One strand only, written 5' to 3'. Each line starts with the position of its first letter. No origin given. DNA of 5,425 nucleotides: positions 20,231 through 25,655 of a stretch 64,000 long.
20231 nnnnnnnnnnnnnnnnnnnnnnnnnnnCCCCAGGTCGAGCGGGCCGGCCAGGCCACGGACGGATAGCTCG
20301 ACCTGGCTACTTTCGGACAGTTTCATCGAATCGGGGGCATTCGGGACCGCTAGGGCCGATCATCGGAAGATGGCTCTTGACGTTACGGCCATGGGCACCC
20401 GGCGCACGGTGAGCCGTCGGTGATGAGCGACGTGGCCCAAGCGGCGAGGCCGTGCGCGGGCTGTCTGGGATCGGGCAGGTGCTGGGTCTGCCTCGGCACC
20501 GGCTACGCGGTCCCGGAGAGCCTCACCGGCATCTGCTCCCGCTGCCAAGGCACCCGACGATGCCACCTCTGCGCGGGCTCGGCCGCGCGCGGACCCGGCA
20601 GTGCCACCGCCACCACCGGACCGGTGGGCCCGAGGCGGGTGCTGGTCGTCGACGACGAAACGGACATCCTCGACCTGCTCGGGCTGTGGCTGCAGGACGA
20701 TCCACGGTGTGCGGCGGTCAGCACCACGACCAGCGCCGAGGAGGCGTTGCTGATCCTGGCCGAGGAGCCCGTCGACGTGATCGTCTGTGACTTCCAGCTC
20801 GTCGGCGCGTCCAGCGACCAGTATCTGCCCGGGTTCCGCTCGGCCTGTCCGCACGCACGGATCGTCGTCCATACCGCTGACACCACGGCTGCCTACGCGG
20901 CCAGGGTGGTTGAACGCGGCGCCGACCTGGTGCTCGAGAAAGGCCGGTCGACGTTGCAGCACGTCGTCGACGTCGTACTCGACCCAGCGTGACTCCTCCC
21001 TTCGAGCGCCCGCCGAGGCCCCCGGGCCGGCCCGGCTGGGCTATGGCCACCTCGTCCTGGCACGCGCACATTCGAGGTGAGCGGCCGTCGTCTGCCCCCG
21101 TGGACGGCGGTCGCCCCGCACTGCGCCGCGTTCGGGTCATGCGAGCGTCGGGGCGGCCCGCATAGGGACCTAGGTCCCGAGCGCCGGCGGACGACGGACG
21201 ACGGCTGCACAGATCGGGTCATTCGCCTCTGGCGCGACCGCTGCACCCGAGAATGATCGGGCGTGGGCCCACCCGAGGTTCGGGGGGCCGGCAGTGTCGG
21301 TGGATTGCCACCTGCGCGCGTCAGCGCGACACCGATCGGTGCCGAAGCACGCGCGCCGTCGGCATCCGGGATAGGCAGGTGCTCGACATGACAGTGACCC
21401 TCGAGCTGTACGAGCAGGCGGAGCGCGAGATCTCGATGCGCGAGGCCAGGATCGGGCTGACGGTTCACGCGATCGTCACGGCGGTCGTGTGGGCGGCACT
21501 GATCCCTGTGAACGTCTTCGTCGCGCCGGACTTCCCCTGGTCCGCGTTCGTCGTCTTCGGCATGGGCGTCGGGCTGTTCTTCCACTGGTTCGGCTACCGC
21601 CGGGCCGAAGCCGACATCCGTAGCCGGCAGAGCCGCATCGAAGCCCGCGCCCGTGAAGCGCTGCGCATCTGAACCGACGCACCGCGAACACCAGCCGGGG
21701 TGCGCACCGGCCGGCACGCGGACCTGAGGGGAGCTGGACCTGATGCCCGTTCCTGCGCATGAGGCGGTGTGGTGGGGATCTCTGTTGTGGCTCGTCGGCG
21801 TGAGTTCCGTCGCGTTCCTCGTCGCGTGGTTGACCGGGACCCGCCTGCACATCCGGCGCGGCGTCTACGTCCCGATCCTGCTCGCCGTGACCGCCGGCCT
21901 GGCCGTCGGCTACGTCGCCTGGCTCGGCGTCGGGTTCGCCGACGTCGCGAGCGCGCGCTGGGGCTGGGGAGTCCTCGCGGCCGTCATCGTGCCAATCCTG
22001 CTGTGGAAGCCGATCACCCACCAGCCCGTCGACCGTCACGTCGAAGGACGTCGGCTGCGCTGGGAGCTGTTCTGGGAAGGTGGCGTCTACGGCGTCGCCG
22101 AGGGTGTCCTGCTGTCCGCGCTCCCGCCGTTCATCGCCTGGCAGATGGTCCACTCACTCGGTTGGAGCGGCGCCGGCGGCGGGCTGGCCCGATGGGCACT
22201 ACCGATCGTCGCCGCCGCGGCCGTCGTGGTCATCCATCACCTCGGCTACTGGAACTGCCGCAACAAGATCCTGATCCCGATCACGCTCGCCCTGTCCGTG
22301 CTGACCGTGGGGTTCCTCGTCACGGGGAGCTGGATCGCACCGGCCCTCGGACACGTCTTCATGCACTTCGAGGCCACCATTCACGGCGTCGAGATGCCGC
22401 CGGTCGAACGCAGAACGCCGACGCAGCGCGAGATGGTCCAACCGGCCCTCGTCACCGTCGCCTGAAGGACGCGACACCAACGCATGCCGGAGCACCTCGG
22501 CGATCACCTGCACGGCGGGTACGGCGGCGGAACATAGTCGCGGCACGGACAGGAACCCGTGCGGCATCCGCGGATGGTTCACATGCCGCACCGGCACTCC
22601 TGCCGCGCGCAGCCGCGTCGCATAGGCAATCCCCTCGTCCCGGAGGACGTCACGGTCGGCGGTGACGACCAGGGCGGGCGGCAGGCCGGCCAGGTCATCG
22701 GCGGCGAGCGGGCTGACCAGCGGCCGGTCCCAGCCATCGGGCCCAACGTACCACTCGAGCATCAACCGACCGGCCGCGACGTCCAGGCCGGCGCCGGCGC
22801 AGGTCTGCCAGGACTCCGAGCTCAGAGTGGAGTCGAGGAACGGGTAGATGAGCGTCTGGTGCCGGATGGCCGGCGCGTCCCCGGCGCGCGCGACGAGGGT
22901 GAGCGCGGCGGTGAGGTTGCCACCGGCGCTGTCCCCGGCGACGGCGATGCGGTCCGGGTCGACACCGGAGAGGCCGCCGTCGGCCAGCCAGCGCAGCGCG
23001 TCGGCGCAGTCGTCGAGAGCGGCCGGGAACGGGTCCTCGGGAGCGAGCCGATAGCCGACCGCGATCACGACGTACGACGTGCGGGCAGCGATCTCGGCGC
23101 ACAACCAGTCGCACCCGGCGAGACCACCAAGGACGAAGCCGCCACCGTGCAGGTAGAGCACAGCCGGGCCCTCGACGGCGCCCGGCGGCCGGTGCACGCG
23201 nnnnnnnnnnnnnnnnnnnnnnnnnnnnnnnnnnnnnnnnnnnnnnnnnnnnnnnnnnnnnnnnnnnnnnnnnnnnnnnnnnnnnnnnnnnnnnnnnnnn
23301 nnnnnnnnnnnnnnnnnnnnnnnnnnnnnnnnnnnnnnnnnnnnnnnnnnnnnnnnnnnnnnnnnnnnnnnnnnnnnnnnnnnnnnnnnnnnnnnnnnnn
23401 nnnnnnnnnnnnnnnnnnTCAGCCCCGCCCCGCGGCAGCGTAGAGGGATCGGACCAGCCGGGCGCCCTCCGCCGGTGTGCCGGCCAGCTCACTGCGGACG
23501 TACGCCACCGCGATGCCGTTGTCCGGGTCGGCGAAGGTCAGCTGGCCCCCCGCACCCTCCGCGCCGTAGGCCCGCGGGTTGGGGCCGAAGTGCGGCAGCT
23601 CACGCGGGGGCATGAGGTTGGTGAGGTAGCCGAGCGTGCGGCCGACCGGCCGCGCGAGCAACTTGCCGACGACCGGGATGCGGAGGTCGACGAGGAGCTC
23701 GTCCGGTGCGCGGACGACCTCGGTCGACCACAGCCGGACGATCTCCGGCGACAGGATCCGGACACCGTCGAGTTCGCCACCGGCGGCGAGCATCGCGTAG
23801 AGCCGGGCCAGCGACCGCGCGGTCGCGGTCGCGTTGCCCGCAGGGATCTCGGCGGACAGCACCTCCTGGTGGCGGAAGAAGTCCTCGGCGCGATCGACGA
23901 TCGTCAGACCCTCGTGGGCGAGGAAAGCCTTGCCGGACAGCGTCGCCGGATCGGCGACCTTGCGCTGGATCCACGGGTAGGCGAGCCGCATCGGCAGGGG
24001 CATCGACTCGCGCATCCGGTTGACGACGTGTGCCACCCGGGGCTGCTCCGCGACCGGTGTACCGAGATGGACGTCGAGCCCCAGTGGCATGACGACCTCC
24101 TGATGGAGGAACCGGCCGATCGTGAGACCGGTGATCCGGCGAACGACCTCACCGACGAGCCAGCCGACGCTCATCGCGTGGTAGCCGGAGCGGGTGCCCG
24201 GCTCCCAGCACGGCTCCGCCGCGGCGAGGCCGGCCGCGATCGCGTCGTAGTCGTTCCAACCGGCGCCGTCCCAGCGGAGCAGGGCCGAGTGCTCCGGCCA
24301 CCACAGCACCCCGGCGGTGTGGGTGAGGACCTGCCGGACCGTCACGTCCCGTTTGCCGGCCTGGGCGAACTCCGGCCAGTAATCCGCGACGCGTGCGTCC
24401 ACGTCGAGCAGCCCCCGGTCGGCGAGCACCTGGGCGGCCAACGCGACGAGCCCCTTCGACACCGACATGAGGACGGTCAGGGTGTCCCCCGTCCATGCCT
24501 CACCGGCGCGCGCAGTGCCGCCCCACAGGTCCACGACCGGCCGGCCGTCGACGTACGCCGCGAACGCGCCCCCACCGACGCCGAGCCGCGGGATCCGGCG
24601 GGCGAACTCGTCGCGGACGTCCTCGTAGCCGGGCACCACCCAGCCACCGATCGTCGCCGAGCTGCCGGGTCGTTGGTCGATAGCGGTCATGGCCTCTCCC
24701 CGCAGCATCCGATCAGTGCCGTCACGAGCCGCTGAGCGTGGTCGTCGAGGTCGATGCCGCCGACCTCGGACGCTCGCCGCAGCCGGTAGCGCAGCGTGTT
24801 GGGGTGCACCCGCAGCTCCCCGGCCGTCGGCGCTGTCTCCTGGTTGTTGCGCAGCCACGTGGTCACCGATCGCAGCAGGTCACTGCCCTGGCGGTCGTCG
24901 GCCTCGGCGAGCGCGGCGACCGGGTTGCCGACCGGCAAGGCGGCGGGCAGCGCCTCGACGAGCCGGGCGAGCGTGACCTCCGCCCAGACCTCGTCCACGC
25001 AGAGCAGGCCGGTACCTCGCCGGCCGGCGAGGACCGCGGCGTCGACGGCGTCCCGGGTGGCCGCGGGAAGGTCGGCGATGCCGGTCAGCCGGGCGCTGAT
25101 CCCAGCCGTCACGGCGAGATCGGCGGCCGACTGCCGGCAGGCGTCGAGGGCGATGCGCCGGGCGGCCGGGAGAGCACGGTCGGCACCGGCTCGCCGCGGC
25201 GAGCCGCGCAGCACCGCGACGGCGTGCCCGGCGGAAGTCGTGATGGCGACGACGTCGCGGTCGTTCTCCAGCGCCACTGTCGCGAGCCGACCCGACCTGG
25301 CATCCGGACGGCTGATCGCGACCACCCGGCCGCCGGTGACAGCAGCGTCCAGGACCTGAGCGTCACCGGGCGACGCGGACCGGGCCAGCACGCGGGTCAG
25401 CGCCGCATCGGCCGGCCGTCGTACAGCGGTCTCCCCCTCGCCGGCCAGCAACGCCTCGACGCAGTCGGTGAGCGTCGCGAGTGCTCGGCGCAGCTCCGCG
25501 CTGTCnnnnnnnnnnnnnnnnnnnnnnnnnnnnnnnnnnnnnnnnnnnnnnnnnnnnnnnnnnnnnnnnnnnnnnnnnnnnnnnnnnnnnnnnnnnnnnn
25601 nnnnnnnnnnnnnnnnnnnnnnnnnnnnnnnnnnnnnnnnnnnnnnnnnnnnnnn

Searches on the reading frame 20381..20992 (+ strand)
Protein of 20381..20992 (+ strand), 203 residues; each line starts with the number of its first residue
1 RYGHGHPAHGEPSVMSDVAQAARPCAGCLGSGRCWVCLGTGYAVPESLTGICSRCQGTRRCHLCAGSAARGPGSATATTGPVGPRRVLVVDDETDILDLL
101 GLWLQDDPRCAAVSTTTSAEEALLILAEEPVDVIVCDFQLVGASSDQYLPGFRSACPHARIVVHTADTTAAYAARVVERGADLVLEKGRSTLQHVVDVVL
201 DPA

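Call 10: search_protein_families(library=pfam, proteins=[window:20381-20992:+])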
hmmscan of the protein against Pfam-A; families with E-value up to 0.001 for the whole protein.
window:20381-20992:+ (203 aa): 1 family
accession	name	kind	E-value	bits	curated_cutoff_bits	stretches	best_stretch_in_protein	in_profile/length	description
PF00072.30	Response_reg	-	5.7e-14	52.7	30.2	1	87-188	1-100/111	Response regulator receiver domain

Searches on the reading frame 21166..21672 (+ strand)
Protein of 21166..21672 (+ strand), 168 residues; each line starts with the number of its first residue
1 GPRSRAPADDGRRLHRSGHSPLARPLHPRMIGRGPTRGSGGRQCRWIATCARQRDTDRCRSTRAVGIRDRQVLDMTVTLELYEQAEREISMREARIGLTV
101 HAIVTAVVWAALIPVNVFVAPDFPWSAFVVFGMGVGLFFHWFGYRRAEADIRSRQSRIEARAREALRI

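Call 10: search_protein_families(library=pfam, proteins=[window:21166-21672:+])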
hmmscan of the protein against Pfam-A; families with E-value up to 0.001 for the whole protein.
window:21166-21672:+ (168 aa): 1 family
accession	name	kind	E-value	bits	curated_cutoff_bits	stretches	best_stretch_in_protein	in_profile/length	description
PF13239.11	2TM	-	9.6e-07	29.2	24.8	1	93-143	8-57/79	2TM domain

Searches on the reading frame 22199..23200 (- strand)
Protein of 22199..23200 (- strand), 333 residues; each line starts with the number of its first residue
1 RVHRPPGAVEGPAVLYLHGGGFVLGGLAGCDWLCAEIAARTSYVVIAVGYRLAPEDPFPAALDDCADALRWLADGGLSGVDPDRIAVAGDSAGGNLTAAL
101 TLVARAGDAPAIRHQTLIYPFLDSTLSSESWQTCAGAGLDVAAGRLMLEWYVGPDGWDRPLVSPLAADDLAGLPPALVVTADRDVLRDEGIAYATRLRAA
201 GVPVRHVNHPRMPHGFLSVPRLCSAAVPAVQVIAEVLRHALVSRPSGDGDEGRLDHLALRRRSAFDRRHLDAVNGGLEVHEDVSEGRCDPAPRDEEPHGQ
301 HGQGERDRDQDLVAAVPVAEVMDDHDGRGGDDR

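Call 11: search_protein_families(library=pfam, proteins=[window:22199-23200:-])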
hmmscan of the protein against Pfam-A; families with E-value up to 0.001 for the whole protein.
window:22199-23200:- (333 aa): 4 families
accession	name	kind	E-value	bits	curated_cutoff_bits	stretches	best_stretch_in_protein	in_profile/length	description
PF07859.19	Abhydrolase_3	-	6.7e-68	229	25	1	14-217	1-209/210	alpha/beta hydrolase fold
PF20434.5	BD-FAE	-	2.5e-15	57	26.8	1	10-102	12-108/215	BD-FAE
PF00326.27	Peptidase_S9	-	6e-07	29.6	22.6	1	62-100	45-81/213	Prolyl oligopeptidase family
PF00135.34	COesterase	-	2e-06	27.5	27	1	12-104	104-204/515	Carboxylesterase family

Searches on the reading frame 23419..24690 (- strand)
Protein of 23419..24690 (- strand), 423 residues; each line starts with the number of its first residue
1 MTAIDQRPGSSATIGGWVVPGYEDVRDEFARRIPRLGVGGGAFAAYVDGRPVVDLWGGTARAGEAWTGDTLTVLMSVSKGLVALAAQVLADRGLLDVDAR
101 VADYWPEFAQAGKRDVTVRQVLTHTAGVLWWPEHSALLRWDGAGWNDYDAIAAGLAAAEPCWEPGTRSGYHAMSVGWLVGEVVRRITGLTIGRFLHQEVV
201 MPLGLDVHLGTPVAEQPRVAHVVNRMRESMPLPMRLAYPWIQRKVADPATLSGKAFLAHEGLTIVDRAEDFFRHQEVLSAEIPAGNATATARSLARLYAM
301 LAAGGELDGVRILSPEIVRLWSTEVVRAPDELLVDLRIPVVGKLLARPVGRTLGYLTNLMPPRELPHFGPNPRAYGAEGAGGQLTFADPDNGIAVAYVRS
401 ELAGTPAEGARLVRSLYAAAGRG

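Call 11: search_protein_families(library=pfam, proteins=[window:23419-24690:-])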
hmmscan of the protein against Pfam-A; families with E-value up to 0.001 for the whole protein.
window:23419-24690:- (423 aa): 1 family
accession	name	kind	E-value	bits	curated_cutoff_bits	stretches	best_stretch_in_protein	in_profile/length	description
PF00144.29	Beta-lactamase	-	1.2e-56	192.7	27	1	36-404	12-313/329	Beta-lactamase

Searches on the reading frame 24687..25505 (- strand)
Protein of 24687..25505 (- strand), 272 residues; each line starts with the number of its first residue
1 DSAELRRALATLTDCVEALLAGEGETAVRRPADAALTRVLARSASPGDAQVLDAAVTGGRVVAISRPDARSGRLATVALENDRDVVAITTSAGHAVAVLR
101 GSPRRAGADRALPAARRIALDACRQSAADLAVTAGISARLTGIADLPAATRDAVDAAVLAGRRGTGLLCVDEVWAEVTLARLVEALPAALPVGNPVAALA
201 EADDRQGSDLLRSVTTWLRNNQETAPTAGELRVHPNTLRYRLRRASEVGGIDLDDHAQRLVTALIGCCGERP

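Call 11: search_protein_families(library=pfam, proteins=[window:24687-25505:-])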
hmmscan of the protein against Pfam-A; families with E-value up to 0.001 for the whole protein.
window:24687-25505:- (272 aa): 1 family
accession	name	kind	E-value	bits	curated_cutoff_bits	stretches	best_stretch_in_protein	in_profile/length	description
PF13556.12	HTH_30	-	4.5e-16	58.8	27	1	210-262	1-53/59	PucR C-terminal helix-turn-helix domain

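Call 33: search_protein_families(library=ncbifam, proteins=[window:24687-25505:-], max_evalue=0.001)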
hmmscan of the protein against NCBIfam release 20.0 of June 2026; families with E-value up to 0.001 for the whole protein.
window:24687-25505:- (272 aa): 3 families
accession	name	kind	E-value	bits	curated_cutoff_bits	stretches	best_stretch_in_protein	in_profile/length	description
NF008550.0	PRK11477.1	equivalog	1.7e-09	37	612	1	195-261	310-374/385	CdaR family transcriptional regulator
NF058503.1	SprTransRegAdeR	equivalog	2.2e-07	30.3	700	1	196-261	326-391/403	sporulation transcriptional activator AdeR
NF045769.1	TransActPmfR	equivalog_domain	5.3e-06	25.3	800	1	63-256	265-449/470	transcciptional activator PmfR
